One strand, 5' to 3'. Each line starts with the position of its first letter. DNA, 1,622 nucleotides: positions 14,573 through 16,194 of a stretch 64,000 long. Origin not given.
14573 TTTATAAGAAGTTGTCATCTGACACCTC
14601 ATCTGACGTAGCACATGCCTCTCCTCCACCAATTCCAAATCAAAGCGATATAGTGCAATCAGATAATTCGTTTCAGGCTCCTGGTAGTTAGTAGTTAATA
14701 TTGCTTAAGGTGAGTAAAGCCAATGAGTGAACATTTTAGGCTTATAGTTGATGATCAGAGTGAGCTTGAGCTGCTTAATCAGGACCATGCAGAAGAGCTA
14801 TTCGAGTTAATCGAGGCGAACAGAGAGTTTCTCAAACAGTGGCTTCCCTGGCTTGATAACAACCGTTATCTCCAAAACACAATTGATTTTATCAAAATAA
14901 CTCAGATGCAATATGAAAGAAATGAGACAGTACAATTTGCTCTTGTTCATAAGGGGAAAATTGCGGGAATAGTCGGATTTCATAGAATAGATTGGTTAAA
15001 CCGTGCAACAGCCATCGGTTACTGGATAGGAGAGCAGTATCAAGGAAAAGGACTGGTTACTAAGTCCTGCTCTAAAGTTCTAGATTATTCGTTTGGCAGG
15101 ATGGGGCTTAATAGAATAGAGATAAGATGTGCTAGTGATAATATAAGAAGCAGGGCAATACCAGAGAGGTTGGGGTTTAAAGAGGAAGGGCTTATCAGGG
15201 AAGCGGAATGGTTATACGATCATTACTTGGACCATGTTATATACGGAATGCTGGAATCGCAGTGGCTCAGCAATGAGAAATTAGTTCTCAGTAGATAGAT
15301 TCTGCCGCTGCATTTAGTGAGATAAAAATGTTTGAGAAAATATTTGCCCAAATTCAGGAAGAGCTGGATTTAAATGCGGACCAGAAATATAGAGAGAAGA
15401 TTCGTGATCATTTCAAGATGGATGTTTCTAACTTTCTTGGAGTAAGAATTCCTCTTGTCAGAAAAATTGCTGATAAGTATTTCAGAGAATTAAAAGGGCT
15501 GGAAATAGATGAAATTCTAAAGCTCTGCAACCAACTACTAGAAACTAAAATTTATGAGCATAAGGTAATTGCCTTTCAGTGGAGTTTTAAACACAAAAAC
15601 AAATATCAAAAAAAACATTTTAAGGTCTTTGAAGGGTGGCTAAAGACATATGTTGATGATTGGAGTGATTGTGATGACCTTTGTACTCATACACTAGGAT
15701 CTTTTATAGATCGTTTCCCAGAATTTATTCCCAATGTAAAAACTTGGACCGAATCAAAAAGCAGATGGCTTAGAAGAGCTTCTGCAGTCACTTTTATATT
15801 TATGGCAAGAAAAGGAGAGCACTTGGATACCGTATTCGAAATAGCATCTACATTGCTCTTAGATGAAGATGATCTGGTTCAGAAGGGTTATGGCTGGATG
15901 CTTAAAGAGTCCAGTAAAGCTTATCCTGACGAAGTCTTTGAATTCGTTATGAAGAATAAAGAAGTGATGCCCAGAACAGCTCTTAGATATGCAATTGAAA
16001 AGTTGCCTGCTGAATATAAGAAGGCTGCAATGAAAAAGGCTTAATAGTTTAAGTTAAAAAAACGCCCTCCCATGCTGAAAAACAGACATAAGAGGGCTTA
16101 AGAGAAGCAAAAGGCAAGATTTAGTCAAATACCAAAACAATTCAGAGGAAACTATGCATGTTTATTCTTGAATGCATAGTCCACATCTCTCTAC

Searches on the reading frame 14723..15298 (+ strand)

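Call 63: search_protein_families(library=pfam, proteins=[window:14723-15298:+], max_evalue=0.00001)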
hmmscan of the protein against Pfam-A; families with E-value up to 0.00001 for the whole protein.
window:14723-15298:+ (191 aa): 3 families
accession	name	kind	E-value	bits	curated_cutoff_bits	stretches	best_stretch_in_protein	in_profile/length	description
PF13302.13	Acetyltransf_3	-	4.3e-25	89.5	25.4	1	15-153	4-138/138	Acetyltransferase (GNAT) domain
PF00583.31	Acetyltransf_1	-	4.7e-13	49.9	20.7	1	62-152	27-116/116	Acetyltransferase (GNAT) family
PF13420.13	Acetyltransf_4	-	2.6e-07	31.2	24.3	1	25-173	11-155/155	Acetyltransferase (GNAT) domain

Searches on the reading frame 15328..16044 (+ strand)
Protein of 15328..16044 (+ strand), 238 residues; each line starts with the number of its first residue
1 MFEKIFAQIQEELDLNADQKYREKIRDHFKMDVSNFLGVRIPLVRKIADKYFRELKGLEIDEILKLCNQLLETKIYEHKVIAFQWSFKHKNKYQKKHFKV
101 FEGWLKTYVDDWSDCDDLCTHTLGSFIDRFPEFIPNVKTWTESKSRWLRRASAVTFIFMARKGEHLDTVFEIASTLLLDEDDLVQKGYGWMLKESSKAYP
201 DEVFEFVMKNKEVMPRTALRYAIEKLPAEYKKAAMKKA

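Call 63: search_protein_families(library=pfam, proteins=[window:15328-16044:+], max_evalue=0.00001)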
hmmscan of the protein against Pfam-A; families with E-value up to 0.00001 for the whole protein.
window:15328-16044:+ (238 aa): 1 family
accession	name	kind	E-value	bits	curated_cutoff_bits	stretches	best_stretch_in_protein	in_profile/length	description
PF08713.17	DNA_alkylation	-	5.8e-58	196.5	21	1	9-226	1-213/213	DNA alkylation repair enzyme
